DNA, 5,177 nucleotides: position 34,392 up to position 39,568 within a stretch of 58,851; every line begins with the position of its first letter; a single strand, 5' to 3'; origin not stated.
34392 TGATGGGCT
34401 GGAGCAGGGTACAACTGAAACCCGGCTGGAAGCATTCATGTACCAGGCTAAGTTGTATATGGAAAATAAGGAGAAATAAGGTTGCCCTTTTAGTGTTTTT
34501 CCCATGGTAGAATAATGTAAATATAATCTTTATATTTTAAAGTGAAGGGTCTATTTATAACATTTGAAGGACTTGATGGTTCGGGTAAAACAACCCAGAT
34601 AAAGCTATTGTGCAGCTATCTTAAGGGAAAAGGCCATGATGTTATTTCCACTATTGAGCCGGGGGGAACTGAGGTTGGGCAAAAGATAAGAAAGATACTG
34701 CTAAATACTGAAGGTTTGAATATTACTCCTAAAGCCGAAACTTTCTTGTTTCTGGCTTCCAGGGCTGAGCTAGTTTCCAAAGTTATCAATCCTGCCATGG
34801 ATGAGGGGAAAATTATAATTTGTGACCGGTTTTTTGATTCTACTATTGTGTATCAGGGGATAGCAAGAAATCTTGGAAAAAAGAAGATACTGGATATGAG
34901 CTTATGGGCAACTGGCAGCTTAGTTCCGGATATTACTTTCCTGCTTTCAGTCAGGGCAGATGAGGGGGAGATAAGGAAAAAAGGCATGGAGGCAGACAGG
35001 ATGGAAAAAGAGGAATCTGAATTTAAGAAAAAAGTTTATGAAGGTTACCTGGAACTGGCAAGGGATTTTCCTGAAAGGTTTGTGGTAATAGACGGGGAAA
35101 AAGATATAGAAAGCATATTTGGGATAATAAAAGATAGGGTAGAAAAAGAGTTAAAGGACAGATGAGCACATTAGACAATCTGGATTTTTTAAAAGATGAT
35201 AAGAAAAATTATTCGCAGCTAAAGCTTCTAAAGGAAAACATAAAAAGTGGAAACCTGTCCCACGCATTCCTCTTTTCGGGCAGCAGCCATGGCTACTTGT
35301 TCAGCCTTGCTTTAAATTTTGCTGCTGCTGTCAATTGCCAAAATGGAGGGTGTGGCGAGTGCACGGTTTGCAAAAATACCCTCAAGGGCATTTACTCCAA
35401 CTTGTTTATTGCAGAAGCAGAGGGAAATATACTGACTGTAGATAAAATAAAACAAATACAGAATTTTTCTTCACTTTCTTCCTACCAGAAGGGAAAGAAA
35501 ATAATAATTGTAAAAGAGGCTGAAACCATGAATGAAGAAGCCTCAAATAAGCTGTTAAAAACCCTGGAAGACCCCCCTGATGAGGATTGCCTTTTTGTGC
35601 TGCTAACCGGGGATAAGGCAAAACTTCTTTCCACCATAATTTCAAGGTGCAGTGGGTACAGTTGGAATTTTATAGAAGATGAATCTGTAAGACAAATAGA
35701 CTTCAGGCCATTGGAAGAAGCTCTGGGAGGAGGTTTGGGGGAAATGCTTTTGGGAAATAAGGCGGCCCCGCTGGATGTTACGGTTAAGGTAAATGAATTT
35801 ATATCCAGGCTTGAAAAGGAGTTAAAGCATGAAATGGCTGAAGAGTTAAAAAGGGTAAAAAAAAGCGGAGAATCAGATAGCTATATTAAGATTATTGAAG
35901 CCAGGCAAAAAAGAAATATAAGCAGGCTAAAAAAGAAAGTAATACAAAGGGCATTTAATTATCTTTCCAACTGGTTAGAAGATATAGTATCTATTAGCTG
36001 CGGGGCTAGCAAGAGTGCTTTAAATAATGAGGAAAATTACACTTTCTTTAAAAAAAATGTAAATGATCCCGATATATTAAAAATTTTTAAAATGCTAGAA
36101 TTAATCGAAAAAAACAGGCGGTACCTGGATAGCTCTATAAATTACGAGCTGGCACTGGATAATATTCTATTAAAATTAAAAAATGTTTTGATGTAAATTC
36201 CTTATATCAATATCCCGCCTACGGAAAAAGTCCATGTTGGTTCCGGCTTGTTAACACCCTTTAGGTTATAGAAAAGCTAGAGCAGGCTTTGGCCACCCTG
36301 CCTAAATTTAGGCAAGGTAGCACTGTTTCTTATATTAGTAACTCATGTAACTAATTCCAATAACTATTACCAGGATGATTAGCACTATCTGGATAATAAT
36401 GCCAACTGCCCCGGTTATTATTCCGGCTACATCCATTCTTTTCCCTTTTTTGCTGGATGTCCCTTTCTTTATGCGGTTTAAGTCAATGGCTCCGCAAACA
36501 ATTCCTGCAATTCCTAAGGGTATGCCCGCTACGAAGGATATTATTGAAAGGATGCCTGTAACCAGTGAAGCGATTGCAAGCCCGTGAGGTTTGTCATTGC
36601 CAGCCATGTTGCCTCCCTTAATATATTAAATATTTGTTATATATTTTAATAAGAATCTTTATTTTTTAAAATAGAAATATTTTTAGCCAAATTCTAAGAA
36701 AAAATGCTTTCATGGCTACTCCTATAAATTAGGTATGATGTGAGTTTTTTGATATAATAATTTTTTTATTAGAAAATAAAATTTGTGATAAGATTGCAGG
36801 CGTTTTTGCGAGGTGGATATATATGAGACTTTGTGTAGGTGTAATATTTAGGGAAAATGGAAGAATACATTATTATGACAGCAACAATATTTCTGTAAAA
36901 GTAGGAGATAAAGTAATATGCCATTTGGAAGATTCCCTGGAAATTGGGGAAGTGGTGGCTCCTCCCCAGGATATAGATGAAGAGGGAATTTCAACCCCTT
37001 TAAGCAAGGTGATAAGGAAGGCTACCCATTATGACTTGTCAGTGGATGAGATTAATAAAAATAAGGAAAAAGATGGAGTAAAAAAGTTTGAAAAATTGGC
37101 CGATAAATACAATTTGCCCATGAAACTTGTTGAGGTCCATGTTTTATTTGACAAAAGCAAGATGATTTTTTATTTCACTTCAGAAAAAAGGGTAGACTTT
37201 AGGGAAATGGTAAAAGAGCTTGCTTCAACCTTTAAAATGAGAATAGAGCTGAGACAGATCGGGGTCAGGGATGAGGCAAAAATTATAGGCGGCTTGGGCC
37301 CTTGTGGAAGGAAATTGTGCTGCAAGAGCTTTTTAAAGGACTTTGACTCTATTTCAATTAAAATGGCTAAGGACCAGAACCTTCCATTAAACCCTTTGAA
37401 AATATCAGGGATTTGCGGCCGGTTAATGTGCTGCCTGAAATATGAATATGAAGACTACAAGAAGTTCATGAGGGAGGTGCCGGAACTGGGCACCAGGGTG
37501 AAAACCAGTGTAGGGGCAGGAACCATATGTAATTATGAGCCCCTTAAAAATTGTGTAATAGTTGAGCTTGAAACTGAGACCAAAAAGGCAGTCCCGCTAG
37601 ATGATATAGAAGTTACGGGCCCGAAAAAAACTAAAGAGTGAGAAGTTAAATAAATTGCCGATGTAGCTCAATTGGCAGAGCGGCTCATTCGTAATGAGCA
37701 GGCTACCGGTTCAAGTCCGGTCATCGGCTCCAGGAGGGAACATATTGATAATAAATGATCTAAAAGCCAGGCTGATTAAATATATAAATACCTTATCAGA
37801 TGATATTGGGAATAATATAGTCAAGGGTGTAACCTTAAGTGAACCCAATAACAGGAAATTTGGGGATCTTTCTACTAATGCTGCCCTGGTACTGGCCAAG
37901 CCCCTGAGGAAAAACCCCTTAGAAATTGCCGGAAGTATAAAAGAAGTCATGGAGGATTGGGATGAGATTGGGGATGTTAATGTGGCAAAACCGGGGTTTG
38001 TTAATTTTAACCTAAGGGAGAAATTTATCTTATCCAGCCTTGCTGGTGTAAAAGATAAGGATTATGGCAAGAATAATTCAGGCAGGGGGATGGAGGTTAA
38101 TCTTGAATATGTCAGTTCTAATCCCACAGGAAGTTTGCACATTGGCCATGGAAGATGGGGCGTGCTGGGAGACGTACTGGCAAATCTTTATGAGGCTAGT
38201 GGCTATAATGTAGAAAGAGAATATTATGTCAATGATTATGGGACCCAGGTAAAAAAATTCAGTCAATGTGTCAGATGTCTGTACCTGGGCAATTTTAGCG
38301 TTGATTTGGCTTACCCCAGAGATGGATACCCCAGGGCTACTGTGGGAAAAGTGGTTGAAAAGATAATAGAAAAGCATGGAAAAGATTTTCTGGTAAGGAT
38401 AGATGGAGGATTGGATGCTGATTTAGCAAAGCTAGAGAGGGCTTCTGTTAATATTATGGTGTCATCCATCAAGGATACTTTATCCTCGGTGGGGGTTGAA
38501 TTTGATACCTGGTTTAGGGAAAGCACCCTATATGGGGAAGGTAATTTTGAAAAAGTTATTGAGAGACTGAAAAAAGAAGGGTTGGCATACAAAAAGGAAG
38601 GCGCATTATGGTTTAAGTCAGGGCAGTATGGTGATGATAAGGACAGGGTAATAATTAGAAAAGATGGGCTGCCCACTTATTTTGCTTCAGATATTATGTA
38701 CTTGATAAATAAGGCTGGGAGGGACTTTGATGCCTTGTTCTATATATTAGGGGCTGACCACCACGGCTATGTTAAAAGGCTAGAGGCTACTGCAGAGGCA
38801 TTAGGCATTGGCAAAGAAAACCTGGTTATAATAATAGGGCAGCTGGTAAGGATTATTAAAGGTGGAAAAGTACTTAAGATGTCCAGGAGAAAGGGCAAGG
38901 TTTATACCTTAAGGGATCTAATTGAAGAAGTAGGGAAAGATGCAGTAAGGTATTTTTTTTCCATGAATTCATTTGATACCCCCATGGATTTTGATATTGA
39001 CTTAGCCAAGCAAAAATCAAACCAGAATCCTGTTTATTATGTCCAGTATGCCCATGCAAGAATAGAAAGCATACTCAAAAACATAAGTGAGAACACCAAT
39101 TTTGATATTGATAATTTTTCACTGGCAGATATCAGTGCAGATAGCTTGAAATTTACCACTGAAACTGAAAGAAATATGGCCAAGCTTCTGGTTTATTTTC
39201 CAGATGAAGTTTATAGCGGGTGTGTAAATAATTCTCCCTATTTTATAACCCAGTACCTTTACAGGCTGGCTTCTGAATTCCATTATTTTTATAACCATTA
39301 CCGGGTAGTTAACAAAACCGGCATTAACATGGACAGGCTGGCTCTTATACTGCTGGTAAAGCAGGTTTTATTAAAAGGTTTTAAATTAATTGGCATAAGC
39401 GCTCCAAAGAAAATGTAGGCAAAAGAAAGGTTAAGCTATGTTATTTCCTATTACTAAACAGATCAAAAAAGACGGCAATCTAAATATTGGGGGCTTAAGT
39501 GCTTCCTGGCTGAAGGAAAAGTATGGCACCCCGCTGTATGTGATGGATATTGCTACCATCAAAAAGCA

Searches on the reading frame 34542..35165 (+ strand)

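Call 40: search_protein_families(library=ncbifam, proteins=[window:34542-35165:+], max_evalue=1e-20)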
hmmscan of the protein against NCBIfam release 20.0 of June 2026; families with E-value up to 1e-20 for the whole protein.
window:34542-35165:+ (207 aa): 1 family
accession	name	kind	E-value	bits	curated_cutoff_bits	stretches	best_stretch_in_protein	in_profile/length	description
TIGR00041.1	DTMP_kinase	equivalog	3.3e-52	177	83.25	1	2-192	3-192/196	dTMP kinase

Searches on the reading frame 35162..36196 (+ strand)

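Call 40: search_protein_families(library=ncbifam, proteins=[window:35162-36196:+], max_evalue=1e-20)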
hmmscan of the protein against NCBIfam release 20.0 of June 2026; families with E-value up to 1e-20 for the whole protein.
window:35162-36196:+ (344 aa): 15 families
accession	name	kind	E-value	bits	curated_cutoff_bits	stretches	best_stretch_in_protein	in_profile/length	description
TIGR00678.1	holB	equivalog_domain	6.8e-37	126.9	180.6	1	21-178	2-162/188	DNA polymerase III subunit delta'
NF005926.0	PRK07940.1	equivalog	7.6e-36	124.2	300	1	25-164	29-167/394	DNA polymerase III subunit delta'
NF005972.1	PRK08058.1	equivalog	3.8e-31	108.5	340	1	20-340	14-327/328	DNA polymerase III subunit delta'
NF004310.0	PRK05707.1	equivalog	5.7e-31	108.1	280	1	22-340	11-322/328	DNA polymerase III subunit delta'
NF004046.1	PRK05563.1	equivalog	2.2e-28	99.5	400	1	22-176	26-182/567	DNA polymerase III subunit gamma/tau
TIGR02397.1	dnaX_nterm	equivalog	4.2e-28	98.6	250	1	21-177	24-182/355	DNA polymerase III subunit gamma/tau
NF004759.0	PRK06090.1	equivalog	7.2e-27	94.6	457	1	23-170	15-166/319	DNA polymerase III subunit delta'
NF011524.0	PRK14963.1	equivalog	1.2e-24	87.4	601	1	22-169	25-173/647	DNA polymerase III subunits gamma and tau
NF011514.0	PRK14953.1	equivalog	6e-24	84.8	536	1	20-178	25-185/488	DNA polymerase III subunits gamma and tau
NF005581.0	PRK07276.1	equivalog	8.4e-24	84.6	263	1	20-164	11-156/291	DNA polymerase III subunit delta'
NF005638.0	PRK07399.1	subfamily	8.5e-24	84.2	230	1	90-227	106-240/317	DNA polymerase III subunit delta'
NF011523.0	PRK14962.1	equivalog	1.1e-22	80.5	576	1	21-176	24-181/474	DNA polymerase III subunits gamma and tau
NF004962.0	PRK06305.1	equivalog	4.7e-22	78.8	559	1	22-175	28-184/465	DNA polymerase III subunits gamma and tau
NF011526.0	PRK14965.1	equivalog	1.2e-21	77.2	670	1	22-167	27-174/578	DNA polymerase III subunits gamma and tau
NF011531.0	PRK14971.1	equivalog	9.6e-21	74.2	685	1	23-176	29-185/614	DNA polymerase III subunit gamma/tau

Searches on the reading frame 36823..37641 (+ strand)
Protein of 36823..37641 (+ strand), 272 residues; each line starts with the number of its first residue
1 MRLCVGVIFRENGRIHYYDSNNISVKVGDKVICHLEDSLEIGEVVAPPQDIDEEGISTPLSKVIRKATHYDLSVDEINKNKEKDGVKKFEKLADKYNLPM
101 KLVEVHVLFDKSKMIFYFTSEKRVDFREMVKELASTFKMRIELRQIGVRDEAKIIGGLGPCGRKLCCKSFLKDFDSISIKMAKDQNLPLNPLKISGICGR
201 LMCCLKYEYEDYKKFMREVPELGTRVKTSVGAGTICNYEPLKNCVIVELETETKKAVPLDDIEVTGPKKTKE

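Call 40: search_protein_families(library=ncbifam, proteins=[window:36823-37641:+], max_evalue=1e-20)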
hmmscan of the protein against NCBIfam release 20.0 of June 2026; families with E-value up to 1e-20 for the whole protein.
window:36823-37641:+ (272 aa): 1 family
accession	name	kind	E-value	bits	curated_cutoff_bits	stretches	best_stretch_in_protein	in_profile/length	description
NF041131.1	RicT_YaaT_fam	subfamily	5.7e-86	287.5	70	1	29-238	1-210/213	regulatory iron-sulfur-containing complex subunit RicT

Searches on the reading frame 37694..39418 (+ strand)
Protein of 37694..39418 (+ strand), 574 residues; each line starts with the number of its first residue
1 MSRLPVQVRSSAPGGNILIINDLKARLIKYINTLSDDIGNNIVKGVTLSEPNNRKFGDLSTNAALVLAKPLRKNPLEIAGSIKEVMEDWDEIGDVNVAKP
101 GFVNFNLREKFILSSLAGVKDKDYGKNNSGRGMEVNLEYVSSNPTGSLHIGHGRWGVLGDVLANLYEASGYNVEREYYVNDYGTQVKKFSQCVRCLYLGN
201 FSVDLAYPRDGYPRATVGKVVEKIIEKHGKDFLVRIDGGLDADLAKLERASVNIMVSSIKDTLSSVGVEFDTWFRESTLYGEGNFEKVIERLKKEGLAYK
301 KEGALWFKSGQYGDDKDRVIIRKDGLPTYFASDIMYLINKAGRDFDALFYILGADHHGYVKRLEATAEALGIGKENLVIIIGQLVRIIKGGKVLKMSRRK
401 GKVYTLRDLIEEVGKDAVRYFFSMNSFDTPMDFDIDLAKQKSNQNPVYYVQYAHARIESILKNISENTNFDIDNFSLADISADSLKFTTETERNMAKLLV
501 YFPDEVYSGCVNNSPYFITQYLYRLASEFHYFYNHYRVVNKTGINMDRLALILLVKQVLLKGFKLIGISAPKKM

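Call 79: search_protein_families(library=pfam, alignment_id=A7, max_evalue=1e-8)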
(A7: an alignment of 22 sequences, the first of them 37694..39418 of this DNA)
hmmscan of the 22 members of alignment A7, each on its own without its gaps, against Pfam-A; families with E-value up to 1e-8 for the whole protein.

A. member 1, window:37694-39418:+ (574 aa): 3 families
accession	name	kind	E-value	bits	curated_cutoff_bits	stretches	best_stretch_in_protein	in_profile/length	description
PF05746.21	DALR_1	-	7.8e-28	97.3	22.3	1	450-574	1-117/117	DALR anticodon binding domain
PF00750.26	tRNA-synt_1d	-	2.8e-24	86.2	23.3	1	126-419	13-304/349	tRNA synthetases class I (R), catalytic domain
PF03485.21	Arg_tRNA_synt_N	-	9.4e-18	65.1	21.5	1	25-107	5-85/85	Arginyl tRNA synthetase N terminal domain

B. families by the number of members that match (of 22 scanned): 37 families (the first 25 are shown)
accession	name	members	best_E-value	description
PF00291.31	PALP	2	1.9e-39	Pyridoxal-phosphate dependent enzyme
PF01842.31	ACT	2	9.5e-15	ACT domain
PF03773.19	ArsP_1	2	1.2e-11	Predicted permease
PF00464.25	SHMT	1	7.6e-157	Serine hydroxymethyltransferase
PF07136.16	DUF1385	1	2.6e-87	Protein of unknown function (DUF1385)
PF02511.20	Thy1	1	1.2e-74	Thymidylate synthase complementing protein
PF03462.23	PCRF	1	2.1e-72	PCRF domain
PF01869.26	BcrAD_BadFG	1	2.7e-69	BadF/BadG/BcrA/BcrD ATPase family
PF09989.15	DUF2229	1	1.1e-64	CoA enzyme activase uncharacterised domain (DUF2229)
PF00742.24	Homoserine_dh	1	2.3e-62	Homoserine dehydrogenase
PF10143.14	PhosphMutase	1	5.4e-61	2,3-bisphosphoglycerate-independent phosphoglycerate mutase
PF02784.22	Orn_Arg_deC_N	1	1.6e-60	Pyridoxal-dependent decarboxylase, pyridoxal binding domain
PF02502.23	LacAB_rpiB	1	5.8e-54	Ribose/Galactose Isomerase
PF01343.23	Peptidase_S49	1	1.3e-51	Peptidase family S49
PF00472.26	RF-1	1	3.4e-43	RF-1 domain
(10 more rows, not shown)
